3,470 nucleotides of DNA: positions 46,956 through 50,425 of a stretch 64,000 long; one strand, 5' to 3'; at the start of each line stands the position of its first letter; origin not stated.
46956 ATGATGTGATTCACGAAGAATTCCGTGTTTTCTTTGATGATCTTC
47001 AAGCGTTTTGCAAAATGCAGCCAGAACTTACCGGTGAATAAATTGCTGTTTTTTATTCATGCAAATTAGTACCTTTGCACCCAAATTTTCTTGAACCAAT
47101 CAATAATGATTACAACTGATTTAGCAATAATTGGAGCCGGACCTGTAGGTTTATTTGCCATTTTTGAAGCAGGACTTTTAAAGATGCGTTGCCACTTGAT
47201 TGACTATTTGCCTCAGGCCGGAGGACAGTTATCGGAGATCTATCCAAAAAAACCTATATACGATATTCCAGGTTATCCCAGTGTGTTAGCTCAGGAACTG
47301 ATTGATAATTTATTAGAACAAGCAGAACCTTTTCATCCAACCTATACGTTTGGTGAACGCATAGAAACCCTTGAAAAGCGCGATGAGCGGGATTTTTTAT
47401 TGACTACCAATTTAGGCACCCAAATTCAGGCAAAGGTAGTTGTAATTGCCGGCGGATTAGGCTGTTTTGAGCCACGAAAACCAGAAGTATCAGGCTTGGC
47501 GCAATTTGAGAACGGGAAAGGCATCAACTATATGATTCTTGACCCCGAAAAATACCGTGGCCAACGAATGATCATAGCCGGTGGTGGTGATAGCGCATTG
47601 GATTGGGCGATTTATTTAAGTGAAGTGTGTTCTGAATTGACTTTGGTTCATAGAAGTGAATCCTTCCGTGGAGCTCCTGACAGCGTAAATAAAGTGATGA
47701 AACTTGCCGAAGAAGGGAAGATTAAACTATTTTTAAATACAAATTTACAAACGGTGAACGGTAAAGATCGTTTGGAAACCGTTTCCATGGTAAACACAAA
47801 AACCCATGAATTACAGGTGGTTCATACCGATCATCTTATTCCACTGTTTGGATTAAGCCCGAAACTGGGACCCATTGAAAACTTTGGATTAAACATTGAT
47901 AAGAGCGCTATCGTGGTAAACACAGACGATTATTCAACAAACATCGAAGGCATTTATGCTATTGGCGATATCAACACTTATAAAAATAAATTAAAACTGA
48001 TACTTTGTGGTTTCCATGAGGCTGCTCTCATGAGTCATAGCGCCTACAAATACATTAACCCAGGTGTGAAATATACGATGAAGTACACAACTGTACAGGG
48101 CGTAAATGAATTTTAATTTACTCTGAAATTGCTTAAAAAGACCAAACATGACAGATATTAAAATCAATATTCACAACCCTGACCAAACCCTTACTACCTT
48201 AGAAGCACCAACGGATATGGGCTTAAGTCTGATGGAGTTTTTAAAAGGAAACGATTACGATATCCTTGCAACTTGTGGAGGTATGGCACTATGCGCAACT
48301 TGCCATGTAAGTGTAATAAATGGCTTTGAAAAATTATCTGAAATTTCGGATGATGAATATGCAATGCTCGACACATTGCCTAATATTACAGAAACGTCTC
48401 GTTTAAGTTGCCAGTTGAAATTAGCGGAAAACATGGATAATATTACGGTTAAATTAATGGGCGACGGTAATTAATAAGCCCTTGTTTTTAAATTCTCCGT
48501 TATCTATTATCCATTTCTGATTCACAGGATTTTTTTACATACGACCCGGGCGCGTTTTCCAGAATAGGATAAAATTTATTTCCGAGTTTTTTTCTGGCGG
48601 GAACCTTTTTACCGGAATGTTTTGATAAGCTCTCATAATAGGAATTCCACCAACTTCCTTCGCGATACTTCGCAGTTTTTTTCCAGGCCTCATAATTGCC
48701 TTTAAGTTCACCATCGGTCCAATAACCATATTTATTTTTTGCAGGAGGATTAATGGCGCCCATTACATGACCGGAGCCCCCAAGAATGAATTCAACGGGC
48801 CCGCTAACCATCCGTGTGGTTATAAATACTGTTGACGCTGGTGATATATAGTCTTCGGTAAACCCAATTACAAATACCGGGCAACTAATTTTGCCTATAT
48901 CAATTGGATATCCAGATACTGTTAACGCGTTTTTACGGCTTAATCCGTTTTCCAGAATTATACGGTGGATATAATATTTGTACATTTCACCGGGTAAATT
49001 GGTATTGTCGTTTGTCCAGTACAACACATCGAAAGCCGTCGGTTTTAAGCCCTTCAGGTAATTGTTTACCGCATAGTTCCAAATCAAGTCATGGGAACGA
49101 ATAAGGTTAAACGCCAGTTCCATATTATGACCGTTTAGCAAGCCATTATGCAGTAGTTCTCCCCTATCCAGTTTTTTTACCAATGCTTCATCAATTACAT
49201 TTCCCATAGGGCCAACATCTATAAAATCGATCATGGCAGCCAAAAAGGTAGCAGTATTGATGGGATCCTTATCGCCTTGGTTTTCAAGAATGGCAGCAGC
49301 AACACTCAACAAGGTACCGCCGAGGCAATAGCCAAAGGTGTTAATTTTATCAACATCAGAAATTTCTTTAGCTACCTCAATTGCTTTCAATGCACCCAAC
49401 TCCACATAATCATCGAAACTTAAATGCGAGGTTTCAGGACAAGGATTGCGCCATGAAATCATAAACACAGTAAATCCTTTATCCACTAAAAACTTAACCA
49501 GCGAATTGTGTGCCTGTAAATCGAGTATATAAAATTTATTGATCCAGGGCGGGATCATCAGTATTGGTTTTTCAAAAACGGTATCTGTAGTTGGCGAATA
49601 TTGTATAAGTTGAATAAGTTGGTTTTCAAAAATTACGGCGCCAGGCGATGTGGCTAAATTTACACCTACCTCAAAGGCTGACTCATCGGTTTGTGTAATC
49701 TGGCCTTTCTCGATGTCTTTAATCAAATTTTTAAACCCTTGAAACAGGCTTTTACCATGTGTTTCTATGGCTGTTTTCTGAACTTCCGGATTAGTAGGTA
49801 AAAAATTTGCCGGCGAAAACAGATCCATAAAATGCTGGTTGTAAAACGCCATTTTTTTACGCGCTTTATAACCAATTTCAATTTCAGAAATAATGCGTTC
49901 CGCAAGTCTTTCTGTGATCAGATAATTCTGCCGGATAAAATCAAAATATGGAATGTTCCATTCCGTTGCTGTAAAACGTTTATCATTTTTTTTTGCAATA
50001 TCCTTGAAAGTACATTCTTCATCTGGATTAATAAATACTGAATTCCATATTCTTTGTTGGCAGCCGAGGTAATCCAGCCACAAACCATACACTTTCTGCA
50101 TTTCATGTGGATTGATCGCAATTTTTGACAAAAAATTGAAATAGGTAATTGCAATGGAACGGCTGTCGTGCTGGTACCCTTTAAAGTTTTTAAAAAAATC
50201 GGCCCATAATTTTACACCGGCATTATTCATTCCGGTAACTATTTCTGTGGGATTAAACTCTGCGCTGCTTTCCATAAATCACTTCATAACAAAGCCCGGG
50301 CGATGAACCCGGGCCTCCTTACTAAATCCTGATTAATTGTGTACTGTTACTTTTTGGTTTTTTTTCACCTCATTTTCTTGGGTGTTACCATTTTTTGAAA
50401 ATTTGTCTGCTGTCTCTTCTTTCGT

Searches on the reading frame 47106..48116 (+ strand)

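Call 93: search_protein_families(library=pfam, proteins=[window:47106-48116:+], max_evalue=0.0001)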
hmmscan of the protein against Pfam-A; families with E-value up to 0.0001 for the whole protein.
window:47106-48116:+ (336 aa): 4 families
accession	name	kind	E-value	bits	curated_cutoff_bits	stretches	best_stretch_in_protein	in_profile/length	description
PF07992.20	Pyr_redox_2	-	1.4e-26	94.1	26.1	1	5-299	2-284/291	Pyridine nucleotide-disulphide oxidoreductase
PF13738.12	Pyr_redox_3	-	7.7e-23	81.6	30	1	82-287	100-305/305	Pyridine nucleotide-disulphide oxidoreductase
PF00070.33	Pyr_redox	-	7.4e-11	42.9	22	1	154-227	1-78/82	Pyridine nucleotide-disulphide oxidoreductase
PF03486.20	HI0933_like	-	1.8e-07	31.3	50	0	61-118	107-165/244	HI0933-like protein Rossmann domain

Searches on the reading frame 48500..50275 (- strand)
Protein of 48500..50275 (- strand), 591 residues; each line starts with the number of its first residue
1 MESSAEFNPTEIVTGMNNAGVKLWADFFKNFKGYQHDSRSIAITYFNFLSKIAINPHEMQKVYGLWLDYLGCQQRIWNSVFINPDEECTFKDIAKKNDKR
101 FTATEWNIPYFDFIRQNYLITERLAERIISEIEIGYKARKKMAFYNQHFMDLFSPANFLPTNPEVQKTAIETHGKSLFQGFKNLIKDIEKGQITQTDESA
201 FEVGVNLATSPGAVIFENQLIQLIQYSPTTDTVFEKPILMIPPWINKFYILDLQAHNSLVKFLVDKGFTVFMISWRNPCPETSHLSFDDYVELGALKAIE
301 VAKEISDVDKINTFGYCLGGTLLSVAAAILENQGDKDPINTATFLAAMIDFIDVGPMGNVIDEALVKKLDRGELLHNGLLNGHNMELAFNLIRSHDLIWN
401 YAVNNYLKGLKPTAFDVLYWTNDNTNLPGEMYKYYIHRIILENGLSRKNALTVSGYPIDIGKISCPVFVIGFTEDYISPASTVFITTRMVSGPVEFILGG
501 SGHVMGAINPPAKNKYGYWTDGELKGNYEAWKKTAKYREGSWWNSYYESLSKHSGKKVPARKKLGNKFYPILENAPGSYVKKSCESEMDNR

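Call 84: search_protein_families(library=pfam, proteins=[window:48500-50275:-], max_evalue=0.0001)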
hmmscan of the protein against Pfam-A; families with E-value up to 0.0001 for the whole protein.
window:48500-50275:- (591 aa): 2 families
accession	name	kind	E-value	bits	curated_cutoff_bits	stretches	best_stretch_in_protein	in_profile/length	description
PF07167.19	PhaC_N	-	2.8e-63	213.2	23.7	1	97-263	1-173/173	Poly-beta-hydroxybutyrate polymerase (PhaC) N-terminus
PF00561.26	Abhydrolase_1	-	8.3e-12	45.7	25.8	1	251-479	13-214/245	alpha/beta hydrolase fold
